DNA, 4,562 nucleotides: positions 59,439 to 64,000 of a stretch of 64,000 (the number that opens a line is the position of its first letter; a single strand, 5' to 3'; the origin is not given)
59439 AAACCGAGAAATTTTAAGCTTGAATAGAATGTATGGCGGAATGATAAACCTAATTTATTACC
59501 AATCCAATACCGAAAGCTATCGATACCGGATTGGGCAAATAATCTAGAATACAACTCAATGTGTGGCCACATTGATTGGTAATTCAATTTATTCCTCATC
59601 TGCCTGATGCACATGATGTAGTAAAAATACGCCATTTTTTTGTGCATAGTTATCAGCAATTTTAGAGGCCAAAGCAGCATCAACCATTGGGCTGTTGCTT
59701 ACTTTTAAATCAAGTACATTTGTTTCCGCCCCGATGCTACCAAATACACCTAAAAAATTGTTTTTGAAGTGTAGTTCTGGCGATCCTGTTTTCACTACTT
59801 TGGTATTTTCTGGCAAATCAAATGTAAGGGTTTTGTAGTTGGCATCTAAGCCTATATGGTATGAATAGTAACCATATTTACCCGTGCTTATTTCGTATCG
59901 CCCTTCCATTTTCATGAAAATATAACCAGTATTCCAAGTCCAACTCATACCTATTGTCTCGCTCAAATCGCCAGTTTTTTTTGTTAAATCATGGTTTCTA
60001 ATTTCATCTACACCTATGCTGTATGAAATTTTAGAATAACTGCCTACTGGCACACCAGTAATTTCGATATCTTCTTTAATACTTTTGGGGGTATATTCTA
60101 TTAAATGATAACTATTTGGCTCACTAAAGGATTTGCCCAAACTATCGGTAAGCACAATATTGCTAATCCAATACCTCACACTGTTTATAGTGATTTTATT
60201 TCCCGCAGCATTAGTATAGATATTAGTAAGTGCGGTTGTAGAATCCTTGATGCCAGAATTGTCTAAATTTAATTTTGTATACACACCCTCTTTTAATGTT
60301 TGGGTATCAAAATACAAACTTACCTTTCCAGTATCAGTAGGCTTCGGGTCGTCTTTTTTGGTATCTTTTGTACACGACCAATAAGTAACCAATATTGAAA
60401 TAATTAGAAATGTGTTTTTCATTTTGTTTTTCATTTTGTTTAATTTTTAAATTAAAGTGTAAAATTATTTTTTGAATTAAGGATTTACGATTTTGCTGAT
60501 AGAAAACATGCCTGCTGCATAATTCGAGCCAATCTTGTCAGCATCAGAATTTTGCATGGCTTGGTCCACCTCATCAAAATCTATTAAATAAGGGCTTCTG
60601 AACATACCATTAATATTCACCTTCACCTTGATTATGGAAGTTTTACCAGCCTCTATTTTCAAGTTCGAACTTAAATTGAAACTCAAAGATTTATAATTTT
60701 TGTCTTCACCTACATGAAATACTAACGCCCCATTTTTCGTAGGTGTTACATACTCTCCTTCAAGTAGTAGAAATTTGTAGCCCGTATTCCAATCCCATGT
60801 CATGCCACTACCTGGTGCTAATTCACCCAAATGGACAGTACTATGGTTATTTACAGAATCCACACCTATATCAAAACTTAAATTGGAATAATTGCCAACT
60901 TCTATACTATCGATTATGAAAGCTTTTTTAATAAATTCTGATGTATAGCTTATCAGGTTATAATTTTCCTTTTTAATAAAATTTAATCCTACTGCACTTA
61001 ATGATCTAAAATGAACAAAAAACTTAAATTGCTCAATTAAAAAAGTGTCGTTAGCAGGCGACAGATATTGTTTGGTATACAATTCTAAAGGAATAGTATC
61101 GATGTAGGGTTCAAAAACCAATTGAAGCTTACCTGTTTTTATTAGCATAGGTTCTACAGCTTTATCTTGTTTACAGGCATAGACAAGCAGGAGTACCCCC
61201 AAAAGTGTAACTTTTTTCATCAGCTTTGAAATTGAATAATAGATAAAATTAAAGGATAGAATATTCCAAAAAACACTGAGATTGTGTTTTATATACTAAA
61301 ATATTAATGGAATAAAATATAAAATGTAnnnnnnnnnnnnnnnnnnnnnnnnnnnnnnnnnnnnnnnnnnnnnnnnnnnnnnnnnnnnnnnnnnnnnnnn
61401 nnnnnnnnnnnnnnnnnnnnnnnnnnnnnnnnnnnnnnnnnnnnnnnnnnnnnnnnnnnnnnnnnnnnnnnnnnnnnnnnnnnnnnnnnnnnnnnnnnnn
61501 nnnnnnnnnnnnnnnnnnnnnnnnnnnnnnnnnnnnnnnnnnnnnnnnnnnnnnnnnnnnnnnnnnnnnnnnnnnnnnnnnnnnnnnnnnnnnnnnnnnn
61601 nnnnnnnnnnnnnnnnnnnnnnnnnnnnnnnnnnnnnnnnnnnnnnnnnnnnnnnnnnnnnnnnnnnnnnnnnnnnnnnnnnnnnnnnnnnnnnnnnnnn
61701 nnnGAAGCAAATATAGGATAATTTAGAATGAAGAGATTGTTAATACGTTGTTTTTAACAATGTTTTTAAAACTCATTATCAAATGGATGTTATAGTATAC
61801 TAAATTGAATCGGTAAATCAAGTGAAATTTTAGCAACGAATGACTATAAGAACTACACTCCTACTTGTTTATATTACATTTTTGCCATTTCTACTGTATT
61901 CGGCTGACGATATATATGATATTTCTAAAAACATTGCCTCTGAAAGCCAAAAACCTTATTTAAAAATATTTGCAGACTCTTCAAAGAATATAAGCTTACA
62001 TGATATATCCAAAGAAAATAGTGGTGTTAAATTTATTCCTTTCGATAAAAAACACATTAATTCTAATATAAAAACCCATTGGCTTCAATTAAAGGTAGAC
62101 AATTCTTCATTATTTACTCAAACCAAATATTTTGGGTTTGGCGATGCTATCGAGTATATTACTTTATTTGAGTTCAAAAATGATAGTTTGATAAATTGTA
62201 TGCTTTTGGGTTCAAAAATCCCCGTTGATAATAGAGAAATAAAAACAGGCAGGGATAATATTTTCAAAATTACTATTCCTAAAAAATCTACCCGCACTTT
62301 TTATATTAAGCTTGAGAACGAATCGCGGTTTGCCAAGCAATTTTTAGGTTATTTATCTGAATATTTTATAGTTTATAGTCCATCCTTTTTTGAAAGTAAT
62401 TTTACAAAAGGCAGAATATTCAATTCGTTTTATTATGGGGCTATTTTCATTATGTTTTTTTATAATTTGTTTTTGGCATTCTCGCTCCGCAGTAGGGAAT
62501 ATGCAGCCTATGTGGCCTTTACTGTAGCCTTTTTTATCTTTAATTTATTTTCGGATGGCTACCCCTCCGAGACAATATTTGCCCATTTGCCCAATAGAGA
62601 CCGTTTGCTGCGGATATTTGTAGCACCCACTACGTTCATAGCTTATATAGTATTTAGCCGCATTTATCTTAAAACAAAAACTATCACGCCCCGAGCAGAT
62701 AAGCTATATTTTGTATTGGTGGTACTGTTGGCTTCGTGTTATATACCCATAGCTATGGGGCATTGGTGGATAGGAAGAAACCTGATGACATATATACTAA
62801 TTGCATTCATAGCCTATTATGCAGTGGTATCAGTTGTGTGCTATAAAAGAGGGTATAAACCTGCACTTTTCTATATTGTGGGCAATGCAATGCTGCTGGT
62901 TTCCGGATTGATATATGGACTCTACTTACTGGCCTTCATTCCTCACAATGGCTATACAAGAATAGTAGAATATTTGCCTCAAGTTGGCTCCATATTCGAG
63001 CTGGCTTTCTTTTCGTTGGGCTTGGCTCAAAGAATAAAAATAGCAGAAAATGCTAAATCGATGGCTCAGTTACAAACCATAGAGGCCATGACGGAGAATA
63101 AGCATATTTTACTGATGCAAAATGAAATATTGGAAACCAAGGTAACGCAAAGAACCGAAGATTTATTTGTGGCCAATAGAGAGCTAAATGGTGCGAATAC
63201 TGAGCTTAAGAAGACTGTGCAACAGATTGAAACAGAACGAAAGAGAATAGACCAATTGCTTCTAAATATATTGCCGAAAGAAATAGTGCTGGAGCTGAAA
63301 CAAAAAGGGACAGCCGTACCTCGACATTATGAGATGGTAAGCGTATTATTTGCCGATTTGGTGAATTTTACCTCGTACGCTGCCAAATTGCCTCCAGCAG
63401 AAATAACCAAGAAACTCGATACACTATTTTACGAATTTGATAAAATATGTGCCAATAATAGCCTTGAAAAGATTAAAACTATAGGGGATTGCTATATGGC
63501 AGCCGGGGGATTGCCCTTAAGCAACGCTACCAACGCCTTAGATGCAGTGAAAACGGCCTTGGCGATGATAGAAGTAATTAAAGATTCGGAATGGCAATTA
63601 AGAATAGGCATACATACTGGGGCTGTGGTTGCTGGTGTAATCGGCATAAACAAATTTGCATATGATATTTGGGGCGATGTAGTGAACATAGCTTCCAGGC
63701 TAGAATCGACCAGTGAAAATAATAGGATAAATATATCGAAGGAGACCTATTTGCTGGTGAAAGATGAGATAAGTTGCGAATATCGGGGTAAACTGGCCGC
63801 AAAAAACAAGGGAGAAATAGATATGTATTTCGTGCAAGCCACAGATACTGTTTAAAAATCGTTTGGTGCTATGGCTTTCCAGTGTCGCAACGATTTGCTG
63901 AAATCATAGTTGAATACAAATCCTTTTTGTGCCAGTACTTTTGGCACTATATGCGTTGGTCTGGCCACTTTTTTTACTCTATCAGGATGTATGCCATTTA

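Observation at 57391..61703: Five-gene envelope cluster: Cys-motif protein, two tandem MbnP-like lipoproteins, MbnH-like di-haem peroxidase and a CxxC beta-barrel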

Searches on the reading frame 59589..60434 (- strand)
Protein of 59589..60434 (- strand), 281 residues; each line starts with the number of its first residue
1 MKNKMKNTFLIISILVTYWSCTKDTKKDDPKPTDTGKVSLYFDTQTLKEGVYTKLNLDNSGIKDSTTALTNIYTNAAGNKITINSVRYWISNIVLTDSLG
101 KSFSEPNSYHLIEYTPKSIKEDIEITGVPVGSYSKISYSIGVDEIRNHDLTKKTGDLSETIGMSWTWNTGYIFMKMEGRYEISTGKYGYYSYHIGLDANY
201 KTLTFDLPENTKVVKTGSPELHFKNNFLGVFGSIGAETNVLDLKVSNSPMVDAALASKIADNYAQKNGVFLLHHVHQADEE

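Call 3: search_protein_families(library=pfam, proteins=[window:59589-60434:-], max_evalue=1)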
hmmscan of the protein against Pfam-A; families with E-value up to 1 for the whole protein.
window:59589-60434:- (281 aa): 1 family
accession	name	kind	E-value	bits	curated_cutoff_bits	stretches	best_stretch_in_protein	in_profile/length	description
PF20243.3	MbnP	-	3.5e-38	131.8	27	1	65-236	15-181/189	MbnP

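Call 4: search_protein_families(library=ncbifam, proteins=[window:59589-60434:-], max_evalue=1)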
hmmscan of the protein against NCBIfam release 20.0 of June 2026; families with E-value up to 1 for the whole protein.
window:59589-60434:- (281 aa): 2 families
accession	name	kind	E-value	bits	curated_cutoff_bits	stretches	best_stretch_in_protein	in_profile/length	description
TIGR04052.2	MbnP_like_WxW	equivalog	1.6e-08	34.3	140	1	127-195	94-161/257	MbnP family copper-binding protein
NF052634.1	Riean_0653_fam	subfamily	0.00097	20.1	57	1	5-152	1-146/176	Riean_0653 family protein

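Call 7: search_solved_structures(query=window:59589-60434:-, max_evalue=10, show_alignments=2)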
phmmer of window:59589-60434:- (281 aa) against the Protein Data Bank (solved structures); distinct sequences matched with E-value up to 10: 0.

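Call 51: search_solved_structures(query=A3, max_evalue=10, show_alignments=2)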
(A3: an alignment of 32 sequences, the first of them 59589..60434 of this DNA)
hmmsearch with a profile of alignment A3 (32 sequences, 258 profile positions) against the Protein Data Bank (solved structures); distinct sequences matched with E-value up to 10: 12.
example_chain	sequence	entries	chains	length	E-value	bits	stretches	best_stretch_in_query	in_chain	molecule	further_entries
7l6g_A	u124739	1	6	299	8.3e-05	25.1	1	67-190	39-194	Metallo-mystery pair system four-Cys motif protein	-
4n91_A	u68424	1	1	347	0.015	17.7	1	1-27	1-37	TRAP dicarboxylate transporter, DctP subunit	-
6qdv_J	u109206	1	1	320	0.25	13.7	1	128-162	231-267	Pleiotropic regulator 1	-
6fcg_A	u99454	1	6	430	0.33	13.3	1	1-47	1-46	Glycoside hydrolase, GH17 family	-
7kv5_AAA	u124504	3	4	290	0.34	13.2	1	1-54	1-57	PKD domain protein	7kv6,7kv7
4yvd_A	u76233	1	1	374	0.36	13.2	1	128-162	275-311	Pleiotropic regulator 1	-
7dh6_A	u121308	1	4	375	0.36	13.1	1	128-162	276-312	Pleiotropic regulator 1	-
5mqf_D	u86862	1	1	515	0.57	12.5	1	128-165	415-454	Pleiotropic regulator 1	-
5xjc_T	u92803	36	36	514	0.7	12.2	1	128-162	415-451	Pleiotropic regulator 1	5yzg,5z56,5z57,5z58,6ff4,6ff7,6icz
9hjm_I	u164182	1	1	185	0.73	12.1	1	1-44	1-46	Peptidyl-prolyl cis-trans isomerase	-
8b6a_A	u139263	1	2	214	0.82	12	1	4-68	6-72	Conserved hypothetical lipoprotein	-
9l5r_T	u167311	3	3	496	1.2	11.4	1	144-164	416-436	Pre-mRNA-splicing factor PRP46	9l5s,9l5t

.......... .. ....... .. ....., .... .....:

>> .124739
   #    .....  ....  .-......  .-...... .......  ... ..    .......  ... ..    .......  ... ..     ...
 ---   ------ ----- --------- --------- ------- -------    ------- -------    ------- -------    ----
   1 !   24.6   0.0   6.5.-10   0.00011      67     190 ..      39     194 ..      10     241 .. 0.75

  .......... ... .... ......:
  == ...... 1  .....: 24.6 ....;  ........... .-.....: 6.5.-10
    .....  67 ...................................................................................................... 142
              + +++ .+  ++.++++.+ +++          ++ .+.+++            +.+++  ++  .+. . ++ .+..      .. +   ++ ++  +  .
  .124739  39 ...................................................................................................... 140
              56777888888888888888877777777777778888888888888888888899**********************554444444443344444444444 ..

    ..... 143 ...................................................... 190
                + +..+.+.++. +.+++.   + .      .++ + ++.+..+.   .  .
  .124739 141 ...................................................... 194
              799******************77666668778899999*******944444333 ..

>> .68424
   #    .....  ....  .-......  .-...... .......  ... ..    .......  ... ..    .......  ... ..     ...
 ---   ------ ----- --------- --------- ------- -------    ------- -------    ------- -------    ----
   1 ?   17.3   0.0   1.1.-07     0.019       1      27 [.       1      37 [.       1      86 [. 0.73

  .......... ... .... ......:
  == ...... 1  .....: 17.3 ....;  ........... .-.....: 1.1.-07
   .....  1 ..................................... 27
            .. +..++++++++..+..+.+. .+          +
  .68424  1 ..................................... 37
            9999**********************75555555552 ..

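Call 78: find_homologous_proteins(query=window:59589-60434:-, max_evalue=0.00001)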
Query window:59589-60434:- (281 aa): 33 proteins with E <= 0.00001 among 657 candidates.
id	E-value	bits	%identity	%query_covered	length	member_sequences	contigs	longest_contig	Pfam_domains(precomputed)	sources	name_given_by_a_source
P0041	1.4e-183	627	100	100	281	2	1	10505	PF20243.4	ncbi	-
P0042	4.3e-116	405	67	100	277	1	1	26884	PF20243.4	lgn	-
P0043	2.6e-93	330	58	100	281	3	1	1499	PF20243.4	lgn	-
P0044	5.4e-28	116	36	96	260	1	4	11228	PF20243.4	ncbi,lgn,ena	-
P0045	1.3e-26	112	34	93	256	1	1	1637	PF20243.4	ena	-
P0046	2.2e-26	111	35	96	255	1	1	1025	PF20243.4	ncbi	-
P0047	4.6e-25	107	40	58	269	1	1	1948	PF20243.4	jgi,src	-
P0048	2.8e-24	104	34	69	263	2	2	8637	PF20243.4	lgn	-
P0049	4.4e-23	100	36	73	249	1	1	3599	PF20243.4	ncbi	-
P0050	3.1e-21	94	40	54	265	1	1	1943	PF20243.4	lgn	-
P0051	1.9e-19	88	33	72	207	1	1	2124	PF20243.4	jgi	jgi:hypothetical protein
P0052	2.4e-19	88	32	72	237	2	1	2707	PF20243.4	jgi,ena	-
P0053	4.1e-19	87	34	68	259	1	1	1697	PF20243.4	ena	-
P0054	1.8e-17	82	31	92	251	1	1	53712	PF20243.4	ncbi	-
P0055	2.9e-17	81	40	44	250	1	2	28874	PF20243.4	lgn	-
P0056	3.6e-17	81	38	44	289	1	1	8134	PF20243.4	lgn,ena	-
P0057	1.1e-15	76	32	68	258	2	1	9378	PF20243.4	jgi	-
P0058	3.5e-15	74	31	67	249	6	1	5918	PF20243.4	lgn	-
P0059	6.0e-15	73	30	74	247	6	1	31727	PF20243.4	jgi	-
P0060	2.2e-14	72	40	42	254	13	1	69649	PF20243.4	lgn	-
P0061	8.6e-14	70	37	42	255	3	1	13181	PF20243.4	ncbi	-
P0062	1.8e-13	69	34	58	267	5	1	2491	PF20243.4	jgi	jgi:hypothetical protein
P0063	5.9e-13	67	28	73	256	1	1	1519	PF20243.4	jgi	jgi:hypothetical protein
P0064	6.8e-13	67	33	51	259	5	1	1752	PF20243.4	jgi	-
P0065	7.4e-13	67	35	44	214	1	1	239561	PF20243.4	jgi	jgi:hypothetical protein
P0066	1.1e-12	66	29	68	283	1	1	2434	PF20243.4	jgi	-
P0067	1.8e-12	65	28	68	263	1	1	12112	PF20243.4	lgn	-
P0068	1.8e-12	65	28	72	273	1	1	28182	PF20243.4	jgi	jgi:hypothetical protein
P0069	3.1e-12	65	28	72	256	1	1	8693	PF20243.4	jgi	jgi:hypothetical protein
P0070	5.5e-12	64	28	69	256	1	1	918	PF20243.4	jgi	jgi:hypothetical protein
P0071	2.6e-11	62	32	61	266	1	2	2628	PF20243.4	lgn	-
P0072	4.0e-11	61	35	48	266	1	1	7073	PF20243.4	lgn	-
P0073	1.7e-7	49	24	93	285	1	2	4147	PF20243.4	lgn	-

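Call 86: predict_structure(alignment_id=A7)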
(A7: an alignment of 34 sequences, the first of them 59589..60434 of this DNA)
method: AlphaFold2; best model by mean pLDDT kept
length: 281 residues; sequences in the alignment: 34
mean_pLDDT: 84.8   pTM: 0.81
mean pLDDT of the five models: 84.8, 82.5, 81.3, 80.9, 78.6
residues with pLDDT >= 90: 152; 70-90: 77; 50-70: 50; < 50: 2
segments of 3 or more residues with pLDDT < 50: none
pLDDT, mean of each block of 10 residues (from residue 1): 55 62 65 93 87 78 54 89 94 97 92 92 96 97 90 88 84 93 86 93 93 94 93 73 78 86 87 88 47
secondary structure, 60 per line:
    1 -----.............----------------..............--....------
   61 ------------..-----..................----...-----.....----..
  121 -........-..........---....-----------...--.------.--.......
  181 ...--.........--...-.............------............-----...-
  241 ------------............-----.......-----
elements in order: H6-18 E35-48 E51-54 E80-97 E102-104 E110-114 E122-129 E131-140 H144-147 E174-183 E186-194 E201-213 E220-226 H227-231 H253-264 E270-276

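Call 89: fold_search(model_id=the predicted structure, library=pdb)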
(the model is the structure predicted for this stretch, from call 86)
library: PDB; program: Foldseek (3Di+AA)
matches with E <= 10: 570; with E <= 0.001: 6
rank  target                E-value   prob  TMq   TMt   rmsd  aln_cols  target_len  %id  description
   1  7l6g_C                1.1e-08  1.00  0.50  0.49   7.4       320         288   16  MbnP from Methylosinus trichosporium (released 2021-05-26)
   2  7l6g_A                1.2e-08  1.00  0.50  0.48   7.3       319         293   14  MbnP from Methylosinus trichosporium (released 2021-05-26)
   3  7l6g_B                2.1e-08  1.00  0.47  0.46   7.9       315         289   16  MbnP from Methylosinus trichosporium (released 2021-05-26)
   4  7l6g_D                5.5e-08  1.00  0.48  0.47   7.7       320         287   14  MbnP from Methylosinus trichosporium (released 2021-05-26)
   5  7l6g_F                1.1e-07  1.00  0.51  0.49   7.1       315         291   15  MbnP from Methylosinus trichosporium (released 2021-05-26)
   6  7l6g_E                1.3e-07  1.00  0.53  0.51   6.2       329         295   14  MbnP from Methylosinus trichosporium (released 2021-05-26)
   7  7p2p_B                4.8e-02  0.14  0.12  0.18  26.1       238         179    8  Human Signal Peptidase Complex Paralog A (SPC-A) (released 2021-10-06)
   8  1xl6_A                7.5e-02  0.07  0.11  0.11  21.2       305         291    8  Intermediate gating structure 2 of the inwardly rectifying K+ channel KirBac3.1 (released 2004-12-07)
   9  4lp8                  1.2e-01  0.06  0.12  0.12  22.6       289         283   10  A Novel Open-State Crystal Structure of the Prokaryotic Inward Rectifier KirBac3.1 (released 2013-11-20)
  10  3rkp_B                2.3e-01  0.33  0.18  0.15   9.0       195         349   14  Crystal structure of BcpA*(D312A), the major pilin subunit of Bacillus cereus (released 2012-05-30)
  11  6o9t                  2.3e-01  0.02  0.09  0.09  14.9       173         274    6  KirBac3.1 mutant at a resolution of 4.1 Angstroms (released 2020-05-27)
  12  2zyi_A                2.7e-01  0.15  0.13  0.09  18.6       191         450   12  A. Fulgidus lipase with fatty acid fragment and calcium (released 2009-06-16)
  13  3phs                  2.9e-01  0.35  0.20  0.23  11.7       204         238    7  Crystal Structure of GBS52, the minor pilin in gram-positive pathogen Streptococcus agalactiae (released 2010-11-17)
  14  5cr8_A                2.9e-01  0.12  0.17  0.29   8.5       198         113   10  Structure of the membrane-binding domain of pneumolysin (released 2015-09-16)
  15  1dlm_A                3.4e-01  0.06  0.13  0.12  16.4       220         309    7  STRUCTURE OF CATECHOL 1,2-DIOXYGENASE FROM ACINETOBACTER CALCOACETICUS NATIVE DATA (released 2000-05-23)
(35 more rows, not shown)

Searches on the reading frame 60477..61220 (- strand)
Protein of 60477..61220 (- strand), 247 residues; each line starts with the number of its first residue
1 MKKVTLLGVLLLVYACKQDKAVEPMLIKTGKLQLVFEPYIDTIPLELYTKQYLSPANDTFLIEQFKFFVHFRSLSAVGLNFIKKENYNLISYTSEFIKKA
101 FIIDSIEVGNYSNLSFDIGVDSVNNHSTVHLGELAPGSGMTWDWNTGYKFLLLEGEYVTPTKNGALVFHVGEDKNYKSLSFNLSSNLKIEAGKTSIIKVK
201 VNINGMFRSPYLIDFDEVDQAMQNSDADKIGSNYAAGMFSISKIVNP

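Call 3: search_protein_families(library=pfam, proteins=[window:60477-61220:-], max_evalue=1)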
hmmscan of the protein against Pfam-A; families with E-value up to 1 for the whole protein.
window:60477-61220:- (247 aa): 2 families
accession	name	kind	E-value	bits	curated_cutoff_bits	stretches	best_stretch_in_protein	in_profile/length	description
PF20243.3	MbnP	-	8.5e-34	117.5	27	1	29-216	1-182/189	MbnP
PF14321.11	DUF4382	-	0.0091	16.7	25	1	83-221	48-123/136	Domain of unknown function (DUF4382)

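Call 4: search_protein_families(library=ncbifam, proteins=[window:60477-61220:-], max_evalue=1)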
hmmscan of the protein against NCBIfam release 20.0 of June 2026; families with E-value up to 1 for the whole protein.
window:60477-61220:- (247 aa): 1 family
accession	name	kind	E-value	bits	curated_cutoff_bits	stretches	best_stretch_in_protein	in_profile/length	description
TIGR04052.2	MbnP_like_WxW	equivalog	2e-10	40.5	140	1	98-171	87-161/257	MbnP family copper-binding protein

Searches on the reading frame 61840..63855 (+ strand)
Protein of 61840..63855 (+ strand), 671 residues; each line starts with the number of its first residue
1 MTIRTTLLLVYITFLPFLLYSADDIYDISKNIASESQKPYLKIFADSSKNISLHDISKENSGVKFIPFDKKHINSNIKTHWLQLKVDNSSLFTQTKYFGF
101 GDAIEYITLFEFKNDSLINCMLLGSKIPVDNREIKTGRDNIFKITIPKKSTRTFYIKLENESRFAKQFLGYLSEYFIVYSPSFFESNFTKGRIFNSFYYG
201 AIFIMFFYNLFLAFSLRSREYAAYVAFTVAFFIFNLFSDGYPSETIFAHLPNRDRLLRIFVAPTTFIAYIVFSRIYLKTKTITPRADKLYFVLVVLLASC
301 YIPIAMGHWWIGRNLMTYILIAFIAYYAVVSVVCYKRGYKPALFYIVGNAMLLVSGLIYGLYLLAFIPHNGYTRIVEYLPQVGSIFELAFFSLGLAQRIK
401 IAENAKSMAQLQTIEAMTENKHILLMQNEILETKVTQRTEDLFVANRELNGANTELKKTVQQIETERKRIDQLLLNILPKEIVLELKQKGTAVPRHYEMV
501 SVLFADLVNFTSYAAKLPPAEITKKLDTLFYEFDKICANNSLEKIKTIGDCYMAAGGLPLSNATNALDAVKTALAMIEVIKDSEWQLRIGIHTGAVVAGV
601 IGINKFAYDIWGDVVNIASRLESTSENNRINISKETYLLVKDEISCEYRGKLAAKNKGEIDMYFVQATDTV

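Call 3: search_protein_families(library=pfam, proteins=[window:61840-63855:+], max_evalue=1)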
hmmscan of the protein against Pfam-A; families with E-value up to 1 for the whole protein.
window:61840-63855:+ (671 aa): 4 families
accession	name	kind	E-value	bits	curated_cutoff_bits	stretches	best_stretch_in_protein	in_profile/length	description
PF00211.25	Guanylate_cyc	-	3.7e-52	177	21.9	1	495-666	4-182/183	Adenylate and Guanylate cyclase catalytic domain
PF07695.17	7TMR-DISM_7TM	-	4.8e-34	118.5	29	1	193-398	3-205/205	7TM diverse intracellular signalling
PF07696.17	7TMR-DISMED2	-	1.4e-14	54.6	22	1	39-162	2-126/136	7TMR-DISM extracellular 2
PF07701.20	HNOBA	-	2.6e-05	24.2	23.4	1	436-485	167-215/216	Heme NO binding associated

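Call 4: search_protein_families(library=ncbifam, proteins=[window:61840-63855:+], max_evalue=1)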
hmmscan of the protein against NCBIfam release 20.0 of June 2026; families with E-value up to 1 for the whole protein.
window:61840-63855:+ (671 aa): 2 families
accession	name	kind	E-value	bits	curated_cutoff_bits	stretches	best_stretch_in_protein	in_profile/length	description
NF058673.1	LipAdnlyCyLipJMY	equivalog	0.00019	20.3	800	1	499-634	295-416/449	bifunctional lipase/adenylate cyclase LipJ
NF053512.1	nitric_RR_NosR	exception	0.31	10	400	1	403-462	116-176/422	response regulator c-di-GMP phosphodiesterase, NosR family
